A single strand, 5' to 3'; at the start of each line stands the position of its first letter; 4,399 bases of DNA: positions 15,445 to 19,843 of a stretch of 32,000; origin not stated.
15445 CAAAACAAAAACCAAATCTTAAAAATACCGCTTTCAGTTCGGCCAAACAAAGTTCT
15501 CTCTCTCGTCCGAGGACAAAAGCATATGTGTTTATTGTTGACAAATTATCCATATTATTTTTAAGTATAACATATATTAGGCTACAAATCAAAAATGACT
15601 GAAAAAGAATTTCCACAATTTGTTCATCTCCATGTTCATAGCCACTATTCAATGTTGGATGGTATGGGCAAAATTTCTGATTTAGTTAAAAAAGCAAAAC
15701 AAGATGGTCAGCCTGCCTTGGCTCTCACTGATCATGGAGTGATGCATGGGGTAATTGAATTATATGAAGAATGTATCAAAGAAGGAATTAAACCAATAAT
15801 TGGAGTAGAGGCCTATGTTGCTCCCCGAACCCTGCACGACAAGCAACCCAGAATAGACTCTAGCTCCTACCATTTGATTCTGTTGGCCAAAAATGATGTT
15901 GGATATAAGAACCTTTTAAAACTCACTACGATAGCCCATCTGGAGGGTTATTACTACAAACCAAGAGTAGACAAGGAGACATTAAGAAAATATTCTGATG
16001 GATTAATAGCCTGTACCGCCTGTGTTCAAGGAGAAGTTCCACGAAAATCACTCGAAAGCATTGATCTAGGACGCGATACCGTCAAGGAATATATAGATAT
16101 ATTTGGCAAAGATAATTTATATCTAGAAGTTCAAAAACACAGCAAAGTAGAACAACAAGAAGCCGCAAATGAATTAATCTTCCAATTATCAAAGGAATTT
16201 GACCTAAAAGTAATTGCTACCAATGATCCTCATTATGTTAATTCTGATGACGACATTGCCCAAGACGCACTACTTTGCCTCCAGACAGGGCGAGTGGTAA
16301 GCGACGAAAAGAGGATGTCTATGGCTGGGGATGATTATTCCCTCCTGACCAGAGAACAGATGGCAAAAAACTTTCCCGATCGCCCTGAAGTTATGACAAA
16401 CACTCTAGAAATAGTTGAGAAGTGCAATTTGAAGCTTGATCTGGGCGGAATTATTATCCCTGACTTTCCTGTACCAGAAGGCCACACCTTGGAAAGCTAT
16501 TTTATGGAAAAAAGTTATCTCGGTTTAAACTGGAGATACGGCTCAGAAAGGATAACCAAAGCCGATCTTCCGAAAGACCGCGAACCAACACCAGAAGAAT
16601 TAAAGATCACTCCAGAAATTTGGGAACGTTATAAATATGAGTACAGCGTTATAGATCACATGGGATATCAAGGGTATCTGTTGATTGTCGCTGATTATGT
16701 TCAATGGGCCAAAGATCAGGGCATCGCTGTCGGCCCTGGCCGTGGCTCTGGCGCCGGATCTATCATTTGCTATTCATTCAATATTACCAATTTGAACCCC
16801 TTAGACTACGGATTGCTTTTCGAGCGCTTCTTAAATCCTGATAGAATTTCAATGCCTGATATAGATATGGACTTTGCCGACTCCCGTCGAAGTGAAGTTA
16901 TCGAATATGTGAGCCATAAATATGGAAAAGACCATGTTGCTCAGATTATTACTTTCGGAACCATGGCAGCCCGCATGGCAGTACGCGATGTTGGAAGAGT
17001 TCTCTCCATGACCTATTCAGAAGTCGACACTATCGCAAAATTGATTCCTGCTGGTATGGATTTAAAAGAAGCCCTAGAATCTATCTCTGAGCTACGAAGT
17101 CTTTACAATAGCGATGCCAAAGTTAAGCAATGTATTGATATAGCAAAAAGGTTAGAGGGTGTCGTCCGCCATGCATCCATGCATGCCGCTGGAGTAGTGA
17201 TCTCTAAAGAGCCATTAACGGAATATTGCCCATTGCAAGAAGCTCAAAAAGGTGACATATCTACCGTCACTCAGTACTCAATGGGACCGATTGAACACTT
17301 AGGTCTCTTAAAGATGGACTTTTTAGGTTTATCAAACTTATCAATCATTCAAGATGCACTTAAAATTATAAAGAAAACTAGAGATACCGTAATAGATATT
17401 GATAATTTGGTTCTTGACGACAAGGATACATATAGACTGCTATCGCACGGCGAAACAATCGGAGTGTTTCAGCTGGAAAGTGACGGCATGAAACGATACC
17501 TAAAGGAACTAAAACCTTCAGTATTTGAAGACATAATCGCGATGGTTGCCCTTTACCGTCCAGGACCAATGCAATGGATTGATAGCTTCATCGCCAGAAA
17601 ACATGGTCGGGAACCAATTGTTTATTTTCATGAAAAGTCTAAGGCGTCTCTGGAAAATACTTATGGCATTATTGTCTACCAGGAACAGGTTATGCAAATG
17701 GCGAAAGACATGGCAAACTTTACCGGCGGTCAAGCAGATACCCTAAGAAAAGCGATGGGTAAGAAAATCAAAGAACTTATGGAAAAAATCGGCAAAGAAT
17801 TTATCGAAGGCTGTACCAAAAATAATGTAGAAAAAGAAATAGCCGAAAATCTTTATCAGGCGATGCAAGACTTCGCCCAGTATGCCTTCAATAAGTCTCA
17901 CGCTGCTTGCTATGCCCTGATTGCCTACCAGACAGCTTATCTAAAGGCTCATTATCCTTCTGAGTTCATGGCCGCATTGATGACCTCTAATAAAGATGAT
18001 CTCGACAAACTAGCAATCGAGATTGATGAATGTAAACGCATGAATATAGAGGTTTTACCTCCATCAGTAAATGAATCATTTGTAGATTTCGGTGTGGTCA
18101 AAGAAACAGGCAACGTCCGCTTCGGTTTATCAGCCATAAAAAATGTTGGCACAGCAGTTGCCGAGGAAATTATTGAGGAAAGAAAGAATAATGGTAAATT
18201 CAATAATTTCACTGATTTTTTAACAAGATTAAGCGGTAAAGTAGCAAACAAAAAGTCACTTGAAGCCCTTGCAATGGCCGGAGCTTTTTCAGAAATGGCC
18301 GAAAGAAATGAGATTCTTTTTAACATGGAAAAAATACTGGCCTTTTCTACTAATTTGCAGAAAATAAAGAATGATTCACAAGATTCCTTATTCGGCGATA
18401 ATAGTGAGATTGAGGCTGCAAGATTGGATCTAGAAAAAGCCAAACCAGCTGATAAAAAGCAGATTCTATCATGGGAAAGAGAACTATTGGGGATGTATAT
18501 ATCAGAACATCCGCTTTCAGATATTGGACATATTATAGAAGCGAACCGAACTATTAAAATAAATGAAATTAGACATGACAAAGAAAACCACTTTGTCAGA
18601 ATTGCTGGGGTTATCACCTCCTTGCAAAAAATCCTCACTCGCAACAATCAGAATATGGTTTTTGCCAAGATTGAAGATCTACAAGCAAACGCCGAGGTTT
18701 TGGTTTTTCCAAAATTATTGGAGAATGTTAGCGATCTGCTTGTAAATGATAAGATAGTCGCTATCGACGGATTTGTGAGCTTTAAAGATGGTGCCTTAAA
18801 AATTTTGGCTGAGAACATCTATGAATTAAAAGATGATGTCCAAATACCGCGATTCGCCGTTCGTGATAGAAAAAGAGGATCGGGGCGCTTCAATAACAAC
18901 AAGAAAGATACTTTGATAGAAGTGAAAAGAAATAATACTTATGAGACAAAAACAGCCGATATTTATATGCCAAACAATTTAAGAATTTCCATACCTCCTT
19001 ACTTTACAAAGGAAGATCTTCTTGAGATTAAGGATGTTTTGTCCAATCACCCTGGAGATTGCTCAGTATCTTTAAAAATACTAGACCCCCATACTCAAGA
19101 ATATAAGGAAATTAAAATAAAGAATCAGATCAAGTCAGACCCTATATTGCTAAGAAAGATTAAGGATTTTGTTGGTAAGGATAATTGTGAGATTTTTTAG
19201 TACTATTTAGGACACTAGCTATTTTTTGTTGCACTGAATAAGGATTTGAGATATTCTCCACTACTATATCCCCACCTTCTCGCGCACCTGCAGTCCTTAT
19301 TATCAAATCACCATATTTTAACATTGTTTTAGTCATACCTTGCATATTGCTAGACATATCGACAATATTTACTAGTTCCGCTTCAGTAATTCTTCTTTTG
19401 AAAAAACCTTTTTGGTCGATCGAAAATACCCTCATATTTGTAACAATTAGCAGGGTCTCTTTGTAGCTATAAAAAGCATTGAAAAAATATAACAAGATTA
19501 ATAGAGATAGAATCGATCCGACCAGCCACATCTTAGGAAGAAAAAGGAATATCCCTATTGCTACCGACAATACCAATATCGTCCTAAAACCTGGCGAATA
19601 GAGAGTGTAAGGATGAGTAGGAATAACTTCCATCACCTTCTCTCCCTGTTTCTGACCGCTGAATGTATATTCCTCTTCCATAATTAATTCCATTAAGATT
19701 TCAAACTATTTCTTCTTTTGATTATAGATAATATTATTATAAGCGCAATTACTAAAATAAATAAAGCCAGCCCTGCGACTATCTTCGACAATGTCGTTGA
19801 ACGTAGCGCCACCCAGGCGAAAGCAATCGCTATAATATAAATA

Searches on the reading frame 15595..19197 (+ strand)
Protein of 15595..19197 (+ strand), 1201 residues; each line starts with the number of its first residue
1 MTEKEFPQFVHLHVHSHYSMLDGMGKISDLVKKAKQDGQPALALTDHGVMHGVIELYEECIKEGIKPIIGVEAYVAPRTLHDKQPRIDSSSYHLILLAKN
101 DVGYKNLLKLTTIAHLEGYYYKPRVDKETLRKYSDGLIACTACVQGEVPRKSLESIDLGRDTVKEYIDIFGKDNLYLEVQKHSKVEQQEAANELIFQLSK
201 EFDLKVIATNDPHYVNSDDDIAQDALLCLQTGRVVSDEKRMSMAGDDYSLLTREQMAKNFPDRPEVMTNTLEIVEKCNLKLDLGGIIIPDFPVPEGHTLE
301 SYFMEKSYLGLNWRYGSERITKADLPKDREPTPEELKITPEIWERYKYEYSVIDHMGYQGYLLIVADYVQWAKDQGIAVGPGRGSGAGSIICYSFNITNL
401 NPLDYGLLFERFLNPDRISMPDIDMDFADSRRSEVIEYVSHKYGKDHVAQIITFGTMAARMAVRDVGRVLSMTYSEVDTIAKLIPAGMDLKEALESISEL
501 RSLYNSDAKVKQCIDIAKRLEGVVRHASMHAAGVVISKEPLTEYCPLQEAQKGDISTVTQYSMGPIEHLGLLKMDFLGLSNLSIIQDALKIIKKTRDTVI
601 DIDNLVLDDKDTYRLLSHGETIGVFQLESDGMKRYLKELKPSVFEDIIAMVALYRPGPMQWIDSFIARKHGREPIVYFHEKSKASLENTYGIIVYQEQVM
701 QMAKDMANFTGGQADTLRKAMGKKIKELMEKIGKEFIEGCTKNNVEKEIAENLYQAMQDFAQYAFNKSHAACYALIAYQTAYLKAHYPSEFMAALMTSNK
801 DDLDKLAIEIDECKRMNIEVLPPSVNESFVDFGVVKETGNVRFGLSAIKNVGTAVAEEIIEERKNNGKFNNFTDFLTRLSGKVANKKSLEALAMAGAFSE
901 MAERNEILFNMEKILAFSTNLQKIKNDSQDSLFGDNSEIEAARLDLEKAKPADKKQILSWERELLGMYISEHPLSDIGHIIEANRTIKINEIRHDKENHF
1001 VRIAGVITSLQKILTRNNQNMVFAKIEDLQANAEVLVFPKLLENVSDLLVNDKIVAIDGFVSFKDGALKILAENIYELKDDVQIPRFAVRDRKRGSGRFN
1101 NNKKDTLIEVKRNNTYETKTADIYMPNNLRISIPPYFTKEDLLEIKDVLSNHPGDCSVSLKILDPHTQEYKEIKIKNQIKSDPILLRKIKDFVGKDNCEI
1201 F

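Call 7: find_encoding_contigs(protein=window:15595-19197:+, flank=10000, max_places=3)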
Protein window:15595-19197:+ (1201 aa): 3 contigs read that carry it; 1 place shown.
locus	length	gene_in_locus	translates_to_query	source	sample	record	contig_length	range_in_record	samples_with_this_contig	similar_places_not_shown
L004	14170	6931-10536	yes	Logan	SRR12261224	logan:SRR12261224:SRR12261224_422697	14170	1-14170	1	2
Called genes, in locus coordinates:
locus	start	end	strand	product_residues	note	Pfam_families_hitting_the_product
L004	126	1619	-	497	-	PF04851:ResIII, PF00270:DEAD, PF00271:Helicase_C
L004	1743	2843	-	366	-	PF13439:Glyco_transf_4, PF13477:Glyco_trans_4_2 (faint), PF13579:Glyco_trans_4_4, PF20706:GT4-conflict (weak), PF00534:Glycos_transf_1, PF13692:Glyco_trans_1_4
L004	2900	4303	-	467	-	PF00749:tRNA-synt_1c, PF19269:Anticodon_2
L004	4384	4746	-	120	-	PF08378:NERD (weak), PF02021:UPF0102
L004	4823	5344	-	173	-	PF01245:Ribosomal_L19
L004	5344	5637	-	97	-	PF01016:Ribosomal_L27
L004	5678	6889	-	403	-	PF01555:N6_N4_Mtase (weak), PF01170:UPF0020 (weak)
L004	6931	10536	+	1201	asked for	PF02811:PHP, PF07733:DNA_pol3_alpha, PF17657:DNA_pol3_finger, PF14579:HHH_6, PF01336:tRNA_anti-codon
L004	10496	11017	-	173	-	-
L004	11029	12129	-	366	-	PF00953:Glycos_transf_4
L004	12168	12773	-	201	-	PF00334:NDK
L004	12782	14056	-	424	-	PF00675:Peptidase_M16, PF05193:Peptidase_M16_C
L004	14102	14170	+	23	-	?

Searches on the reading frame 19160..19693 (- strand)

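Call 43: search_protein_families(library=pfam, proteins=[window:19160-19693:-], max_evalue=0.001)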
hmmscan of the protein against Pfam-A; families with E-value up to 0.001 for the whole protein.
window:19160-19693:- (177 aa): 1 family
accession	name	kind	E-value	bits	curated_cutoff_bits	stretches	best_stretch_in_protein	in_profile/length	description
PF14470.12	bPH_3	-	0.00034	21.4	23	1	70-117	11-60/95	Bacterial PH domain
